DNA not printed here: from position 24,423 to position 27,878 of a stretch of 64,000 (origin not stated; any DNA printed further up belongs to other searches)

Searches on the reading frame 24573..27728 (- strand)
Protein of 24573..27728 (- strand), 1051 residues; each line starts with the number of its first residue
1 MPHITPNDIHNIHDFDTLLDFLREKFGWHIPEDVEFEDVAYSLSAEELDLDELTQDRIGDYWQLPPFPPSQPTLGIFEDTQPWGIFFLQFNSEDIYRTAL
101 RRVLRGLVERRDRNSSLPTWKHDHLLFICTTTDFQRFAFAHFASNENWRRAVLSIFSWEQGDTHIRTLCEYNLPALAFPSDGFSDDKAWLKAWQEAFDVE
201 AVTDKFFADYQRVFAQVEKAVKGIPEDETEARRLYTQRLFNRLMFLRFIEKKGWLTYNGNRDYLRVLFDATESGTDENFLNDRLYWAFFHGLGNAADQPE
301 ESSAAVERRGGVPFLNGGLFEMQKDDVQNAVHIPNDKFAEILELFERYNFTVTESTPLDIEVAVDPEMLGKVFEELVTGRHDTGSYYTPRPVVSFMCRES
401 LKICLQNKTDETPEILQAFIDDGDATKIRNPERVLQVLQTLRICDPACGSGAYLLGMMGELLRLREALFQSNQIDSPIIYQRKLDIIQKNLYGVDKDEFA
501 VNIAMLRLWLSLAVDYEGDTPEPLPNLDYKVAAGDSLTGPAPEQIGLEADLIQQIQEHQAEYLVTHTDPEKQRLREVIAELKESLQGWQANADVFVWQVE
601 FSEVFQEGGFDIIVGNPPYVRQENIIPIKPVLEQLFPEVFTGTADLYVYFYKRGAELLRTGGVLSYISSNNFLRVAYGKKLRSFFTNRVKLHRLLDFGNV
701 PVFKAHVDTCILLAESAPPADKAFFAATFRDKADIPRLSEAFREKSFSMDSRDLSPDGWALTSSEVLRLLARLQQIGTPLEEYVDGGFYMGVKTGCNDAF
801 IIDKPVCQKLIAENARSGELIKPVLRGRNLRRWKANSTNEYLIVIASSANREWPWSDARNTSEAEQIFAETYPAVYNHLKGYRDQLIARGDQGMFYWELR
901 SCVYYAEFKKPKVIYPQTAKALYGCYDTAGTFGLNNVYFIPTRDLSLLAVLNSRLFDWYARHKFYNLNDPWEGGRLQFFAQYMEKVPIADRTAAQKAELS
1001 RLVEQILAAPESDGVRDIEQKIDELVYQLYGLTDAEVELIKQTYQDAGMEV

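Call 8: search_protein_families(library=pfam, proteins=[window:24573-27728:-], max_evalue=0.01)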
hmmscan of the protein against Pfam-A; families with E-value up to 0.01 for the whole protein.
window:24573-27728:- (1051 aa): 5 families
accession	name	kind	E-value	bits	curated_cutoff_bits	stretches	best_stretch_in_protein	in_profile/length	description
PF07669.17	Eco57I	-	7.5e-42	143.7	25.3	1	489-703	1-171/171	Eco57I restriction-modification methylase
PF20473.4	MmeI_Mtase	-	7.4e-13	48.7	27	1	432-511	12-85/259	MmeI, DNA-methyltransferase domain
PF12950.13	TaqI_C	-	1.5e-09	38.6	26.5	1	822-967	1-101/118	TaqI-like C-terminal specificity domain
PF02384.22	N6_Mtase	-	2.1e-05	24.4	20.4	0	436-510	43-99/311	N-6 DNA Methylase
PF01170.24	UPF0020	-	0.00033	20.8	22.3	0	438-505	27-93/197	RMKL-like, methyltransferase domain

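Call 9: search_protein_families(library=padloc, proteins=[window:24573-27728:-], max_evalue=0.01)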
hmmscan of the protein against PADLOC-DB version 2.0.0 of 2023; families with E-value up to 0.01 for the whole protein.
window:24573-27728:- (1051 aa): 68 families (the best 25 are shown)
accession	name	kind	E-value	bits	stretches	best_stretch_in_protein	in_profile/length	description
PDLC03601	REase_MTase_IIG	-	8.2e-110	366.3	2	604-1043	668-1108/1110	Type IIG restriction enzyme-methyltransferase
PDLC03596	REase_MTase_IIG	-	9.5e-104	346.4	2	433-1041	534-1143/1148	Type IIG restriction enzyme-methyltransferase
PDLC03612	REase_MTase_IIG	-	7.7e-99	330.4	3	574-1042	768-1245/1247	Type IIG restriction enzyme-methyltransferase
PDLC03609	REase_MTase_IIG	-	1.8e-63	212.8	2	591-1003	539-943/1066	Type IIG restriction enzyme-methyltransferase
PDLC02643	DrmMI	-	5e-41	138.6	2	552-968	810-1191/1347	DrmMI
PDLC03604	REase_MTase_IIG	-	7.2e-41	138.2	1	411-961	361-909/1011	Type IIG restriction enzyme-methyltransferase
PDLC03628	REase_MTase_IIG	-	6.2e-38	128.5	3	194-425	153-377/1100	Type IIG restriction enzyme-methyltransferase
PDLC03629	REase_MTase_IIG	-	2e-34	116.6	2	593-1007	554-984/1182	Type IIG restriction enzyme-methyltransferase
PDLC03313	MTase_II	-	4.8e-31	105.9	2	579-804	114-350/563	Type II methyltransferase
PDLC03226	MTase_II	-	2.9e-29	100.1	2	603-717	122-235/579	Type II methyltransferase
PDLC03335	MTase_II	-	7.5e-26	88.9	2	601-989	186-572/607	Type II methyltransferase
PDLC02638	DrmMI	-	1.3e-25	87.8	2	561-667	822-933/935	DrmMI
PDLC02529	PglX|PglXI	-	5.1e-25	85.4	1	412-697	204-449/1189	PglX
PDLC02639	DrmMI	-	3.8e-22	76.4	2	437-547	284-393/803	DrmMI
PDLC03250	MTase_II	-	2.8e-21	73.9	1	605-1042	336-770/775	Type II methyltransferase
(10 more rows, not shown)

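Call 21: search_solved_structures(query=window:24573-27728:-, max_evalue=0.01)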
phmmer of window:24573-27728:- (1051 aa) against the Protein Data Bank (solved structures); distinct sequences matched with E-value up to 0.01: 8.
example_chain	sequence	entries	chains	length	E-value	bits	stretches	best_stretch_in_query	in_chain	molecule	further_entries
7qw5_A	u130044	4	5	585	6.5e-20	73.7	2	788-1032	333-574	Modification methylase BseCI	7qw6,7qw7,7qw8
7lni_A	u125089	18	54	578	1.8e-19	72.2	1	610-852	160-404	Site-specific DNA-methyltransferase (adenine-specific)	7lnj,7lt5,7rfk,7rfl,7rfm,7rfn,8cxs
8cxz_A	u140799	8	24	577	1.8e-19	72.2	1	610-852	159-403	Site-specific DNA-methyltransferase (adenine-specific)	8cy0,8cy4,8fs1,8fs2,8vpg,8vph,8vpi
5hr4_C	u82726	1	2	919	0.006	17.5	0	437-511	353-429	MmeI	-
1g38_A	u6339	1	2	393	0.0071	17.3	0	609-688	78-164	MODIFICATION METHYLASE TAQI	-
2ibs_A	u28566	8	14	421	0.0081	17.1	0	609-688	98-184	Modification methylase TaqI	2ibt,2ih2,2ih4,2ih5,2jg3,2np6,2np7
1aqi_A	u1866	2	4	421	0.0081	17.1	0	609-688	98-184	ADENINE-N6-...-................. TAQI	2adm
1aqj_A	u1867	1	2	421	0.0081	17.1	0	609-688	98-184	ADENINE-N6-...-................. TAQI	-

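Call 24: search_protein_families(library=ncbifam, proteins=[window:24573-27728:-], max_evalue=0.01)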
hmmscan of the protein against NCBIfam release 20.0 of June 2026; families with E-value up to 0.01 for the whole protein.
window:24573-27728:- (1051 aa): 8 families
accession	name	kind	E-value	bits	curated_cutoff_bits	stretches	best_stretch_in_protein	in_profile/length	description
NF033451.1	BREX_2_MTaseX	equivalog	1.2e-21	76.3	400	1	412-698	200-451/1185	BREX-2 system adenine-specific DNA-methyltransferase PglX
NF033455.1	BREX_6_MTaseX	exception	7.1e-19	66.9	900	2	598-716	543-660/1319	BREX-6 system adenine-specific DNA-methyltransferase PglX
NF033452.1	BREX_1_MTaseX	exception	4.7e-18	64.5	500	2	387-510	254-377/1210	BREX-1 system adenine-specific DNA-methyltransferase PglX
TIGR02987.1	met_A_Alw26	exception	1.6e-07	30.5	353.5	0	945-1048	418-509/523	Alw26I/Eco31I/Esp3I family type II restriction adenine-specific DNA-methyltransferase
NF033454.1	BREX_5_MTaseX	exception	6.3e-07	27.3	900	1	438-526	300-384/1404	BREX-5 system adenine-specific DNA-methyltransferase PglX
TIGR03534.1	RF_mod_PrmC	equivalog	0.00021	20.8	199.1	1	594-631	140-178/253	peptide chain release factor N(5)-glutamine methyltransferase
TIGR00536.1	hemK_fam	subfamily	0.00061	18.9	115.5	1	584-624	157-197/286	HemK family protein methyltransferase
NF047738.1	antiphage_MADS2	equivalog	0.00075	17.9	720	0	439-508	331-405/654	methylation-associated defense system DNA methyltransferase MAD2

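Call 62: find_homologous_proteins(query=window:24573-27728:-, max_evalue=1e-10)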
Query window:24573-27728:- (1051 aa): 7999 proteins with E <= 1e-10 among 8000 candidates; the best 120 are listed.
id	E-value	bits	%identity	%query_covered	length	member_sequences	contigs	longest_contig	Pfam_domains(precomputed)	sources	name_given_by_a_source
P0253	0.0e+0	2454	100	100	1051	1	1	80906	PF02384.23,PF07669.18,PF12950.14,PF20473.5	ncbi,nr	ncbi:type I restriction endonuclease subunit M [Candidatus Poribacteria bacterium]|nr:MAG: type I re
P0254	0.0e+0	2116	86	100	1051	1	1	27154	PF02384.23,PF07669.18,PF12950.14,PF20473.5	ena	-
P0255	0.0e+0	2081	84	100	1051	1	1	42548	PF07669.18,PF12950.14,PF20473.5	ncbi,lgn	-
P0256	0.0e+0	2069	84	100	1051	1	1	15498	PF07669.18,PF12950.14,PF01170.25,PF20473.5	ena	-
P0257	0.0e+0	2043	83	100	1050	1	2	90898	PF07669.18,PF12950.14,PF20473.5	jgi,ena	-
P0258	0.0e+0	2006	82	100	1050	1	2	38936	PF02384.23,PF07669.18,PF12950.14,PF20473.5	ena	-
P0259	0.0e+0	1994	81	100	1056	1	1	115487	PF02384.23,PF07669.18,PF12950.14,PF20473.5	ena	-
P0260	0.0e+0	1985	80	100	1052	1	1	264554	PF02384.23,PF07669.18,PF12950.14,PF01170.25,PF20473.5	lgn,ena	-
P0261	0.0e+0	1982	81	100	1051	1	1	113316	PF07669.18,PF12950.14,PF20473.5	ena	-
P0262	0.0e+0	1966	79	100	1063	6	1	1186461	PF02384.23,PF07669.18,PF12950.14,PF01170.25,PF20473.5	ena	-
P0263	0.0e+0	1961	81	100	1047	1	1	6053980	PF02384.23,PF07669.18,PF12950.14,PF01170.25,PF20473.5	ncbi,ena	-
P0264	0.0e+0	1958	80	100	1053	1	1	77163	PF02384.23,PF07669.18,PF12950.14,PF01170.25,PF20473.5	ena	-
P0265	0.0e+0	1957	79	100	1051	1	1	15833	PF02384.23,PF07669.18,PF12950.14,PF20473.5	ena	-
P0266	0.0e+0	1944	79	100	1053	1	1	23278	PF02384.23,PF07669.18,PF12950.14,PF01170.25,PF20473.5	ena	-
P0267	0.0e+0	1942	79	100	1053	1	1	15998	PF02384.23,PF07669.18,PF12950.14,PF20473.5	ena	-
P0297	0.0e+0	1874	77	100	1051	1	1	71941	PF02384.23,PF07669.18,PF12950.14,PF20473.5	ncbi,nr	ncbi:type I restriction endonuclease subunit M [Candidatus Poribacteria bacterium]|nr:MAG: type I re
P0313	0.0e+0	1826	75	100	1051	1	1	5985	PF02384.23,PF07669.18,PF12950.14,PF01170.25,PF20473.5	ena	-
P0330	0.0e+0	1796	76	96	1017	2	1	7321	PF07669.18,PF12950.14,PF20473.5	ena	-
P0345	0.0e+0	1783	74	100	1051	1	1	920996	PF02384.23,PF07669.18,PF12950.14,PF01170.25,PF20473.5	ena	-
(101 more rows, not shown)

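Call 81: predict_structure(alignment_id=A2)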
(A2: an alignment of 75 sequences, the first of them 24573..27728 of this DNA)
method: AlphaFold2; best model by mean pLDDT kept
length: 1051 residues; sequences in the alignment: 75
mean_pLDDT: 86.3   pTM: 0.82
mean pLDDT of the five models: 86.3, 84.5, 83.6, 83.1, 81.9
residues with pLDDT >= 90: 515; 70-90: 431; 50-70: 91; < 50: 14
segments of 3 or more residues with pLDDT < 50: 70-77, 357-359
pLDDT, mean of each block of 10 residues (from residue 1): 78 85 83 65 78 78 70 47 81 68 78 70 85 85 71 78 79 81 73 80 81 91 90 91 89 86 91 84 90 66 77 81 87 93 85 54 65 63 77 96 96 95 93 96 95 95 93 85 93 92 90 81 86 90 71 90 84 89 70 82 91 95 91 94 94 96 96 90 94 92 86 94 88 89 92 87 90 92 89 93 96 95 92 88 94 93 96 96 93 93 90 94 92 94 96 95 81 83 92 96 94 92 97 95 86 60
secondary structure, 60 per line:
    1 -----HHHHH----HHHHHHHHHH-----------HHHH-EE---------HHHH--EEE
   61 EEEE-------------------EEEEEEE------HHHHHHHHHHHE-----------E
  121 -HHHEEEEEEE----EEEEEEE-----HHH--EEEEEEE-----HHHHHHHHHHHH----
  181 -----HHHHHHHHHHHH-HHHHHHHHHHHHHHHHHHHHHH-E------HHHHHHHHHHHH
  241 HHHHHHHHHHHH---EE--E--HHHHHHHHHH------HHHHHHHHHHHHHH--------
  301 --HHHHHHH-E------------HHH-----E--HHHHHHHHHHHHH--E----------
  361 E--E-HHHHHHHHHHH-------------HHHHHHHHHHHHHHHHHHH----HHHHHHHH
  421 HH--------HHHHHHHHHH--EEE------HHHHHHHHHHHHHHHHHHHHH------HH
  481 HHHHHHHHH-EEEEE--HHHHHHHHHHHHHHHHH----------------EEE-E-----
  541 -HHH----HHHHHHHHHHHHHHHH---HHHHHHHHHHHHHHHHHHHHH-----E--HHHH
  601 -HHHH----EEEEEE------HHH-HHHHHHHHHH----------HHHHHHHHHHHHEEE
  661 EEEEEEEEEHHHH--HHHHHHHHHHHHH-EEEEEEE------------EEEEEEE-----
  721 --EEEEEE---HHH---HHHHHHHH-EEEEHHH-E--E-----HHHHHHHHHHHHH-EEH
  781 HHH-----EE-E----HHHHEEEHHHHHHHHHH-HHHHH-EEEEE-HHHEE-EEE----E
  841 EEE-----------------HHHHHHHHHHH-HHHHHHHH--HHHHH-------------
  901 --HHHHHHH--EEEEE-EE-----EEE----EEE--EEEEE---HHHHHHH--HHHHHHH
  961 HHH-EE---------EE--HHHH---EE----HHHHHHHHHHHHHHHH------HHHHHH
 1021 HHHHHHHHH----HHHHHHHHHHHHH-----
elements in order (helices of 4 or more, strands of 3 or more residues): H6-10 H15-24 H36-39 H52-55 E58-64 E84-90 H97-107 E125-131 E136-142 E153-159 H165-176 H186-197 H199-220 H229-252 H263-272 H279-292 H303-309 H335-347 H366-376 H390-408 H413-422 H431-440 E443-445 H452-472 H479-489 E491-495 H498-514 E531-533 H549-564 H568-588 H597-600 H602-605 E610-615 H626-635 H646-657 E658-669 H670-673 H676-688 E690-696 E709-715 E723-728 H738-745 E747-750 H764-776 H780-783 H797-800 E801-803 H804-813 H815-819 E821-825 E833-835 E840-843 H861-871 H873-880 H883-887 H903-909 E912-916 E925-927 E932-934 E937-941 H945-951 H954-963 H980-983 H993-1008 H1015-1029 H1034-1046

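Call 83: fold_search(model_id=the predicted structure, library=pdb)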
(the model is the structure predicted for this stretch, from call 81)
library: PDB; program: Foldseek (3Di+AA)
matches with E <= 10: 884; with E <= 0.001: 97
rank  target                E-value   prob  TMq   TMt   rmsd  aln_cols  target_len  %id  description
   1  7lni_A                1.0e-31  1.00  0.42  0.77   6.9       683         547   19  SeMet CamA Adenine Methyltransferase Complexed to Cognate Substrate DNA (released 2021-05-19)
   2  7rfl_B                1.8e-31  1.00  0.43  0.77   5.2       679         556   19  CamA Adenine Methyltransferase Complexed to Cognate Substrate DNA and Inhibitor SGC0946 (released 2021-09-15)
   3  7rfn_A                6.0e-31  1.00  0.43  0.79   5.1       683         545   20  CamA Adenine Methyltransferase Complexed to Cognate Substrate DNA and Inhibitor SGC8158 (released 2021-09-15)
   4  8cxs_A                6.0e-31  1.00  0.42  0.76   5.6       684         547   20  CamA Adenine Methyltransferase Complexed to Cognate Substrate DNA and Inhibitor MTA (released 2023-01-11)
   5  8cxw_A                8.0e-31  1.00  0.42  0.78   5.5       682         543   19  CamA Adenine Methyltransferase Complexed to Cognate Substrate DNA and Inhibitor piclidenoson (Compound 4) (released 2023-01-11)
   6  8cxy_C                1.1e-30  1.00  0.43  0.79   5.2       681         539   19  CamA Adenine Methyltransferase Complexed to Cognate Substrate DNA and Inhibitor N6-(2-Phenethyl)adenosine (Compound 8) (released 2023-01-11)
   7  7rfn_C                1.1e-30  1.00  0.42  0.79   5.3       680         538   19  CamA Adenine Methyltransferase Complexed to Cognate Substrate DNA and Inhibitor SGC8158 (released 2021-09-15)
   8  7lt5_B                1.1e-30  1.00  0.44  0.77   5.3       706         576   20  CamA Adenine Methyltransferase Complexed to Cognate Substrate DNA and Cofactor SAH (released 2021-05-19)
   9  7lni_C                1.5e-30  1.00  0.42  0.78   5.3       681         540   20  SeMet CamA Adenine Methyltransferase Complexed to Cognate Substrate DNA (released 2021-05-19)
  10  8cy2_A                1.7e-30  1.00  0.42  0.77   5.5       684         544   20  CamA Adenine Methyltransferase Complexed to Cognate Substrate DNA and Inhibitor APNEA (Compound 9) (released 2023-01-11)
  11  7rfm_B                1.7e-30  1.00  0.43  0.78   5.4       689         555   20  CamA Adenine Methyltransferase Complexed to Cognate Substrate DNA and Inhibitor EPZ004777 (released 2021-09-15)
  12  7rfk_B                1.8e-30  1.00  0.44  0.77   5.5       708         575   20  CamA Adenine Methyltransferase Complexed to Cognate Substrate DNA and Inhibitor Sinefungin (released 2021-09-15)
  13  8cxx_A                1.9e-30  1.00  0.41  0.76   7.1       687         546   19  CamA Adenine Methyltransferase Complexed to Cognate Substrate DNA and Compound 6 (released 2023-01-11)
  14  8cxw_B                2.0e-30  1.00  0.43  0.78   5.4       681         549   20  CamA Adenine Methyltransferase Complexed to Cognate Substrate DNA and Inhibitor piclidenoson (Compound 4) (released 2023-01-11)
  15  7rfk_C                2.4e-30  1.00  0.44  0.78   5.4       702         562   19  CamA Adenine Methyltransferase Complexed to Cognate Substrate DNA and Inhibitor Sinefungin (released 2021-09-15)
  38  9ewz_C                5.0e-23  1.00  0.47  0.41  10.1      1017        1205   14  Cryo-EM structure of the E. coli BrxX methyltransferase in complex with DNA (released 2025-03-05)
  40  5hr4_C                5.9e-22  1.00  0.50  0.67   9.5       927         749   13  Structure of Type IIL restriction-modification enzyme MmeI in complex with DNA has implications for engineering of new (released 2016-04-27)
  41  5hr4_J                1.4e-21  1.00  0.50  0.67   9.9       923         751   12  Structure of Type IIL restriction-modification enzyme MmeI in complex with DNA has implications for engineering of new (released 2016-04-27)
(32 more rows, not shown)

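Call 98: find_encoding_contigs(protein=P0253, flank=6000, max_places=2)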
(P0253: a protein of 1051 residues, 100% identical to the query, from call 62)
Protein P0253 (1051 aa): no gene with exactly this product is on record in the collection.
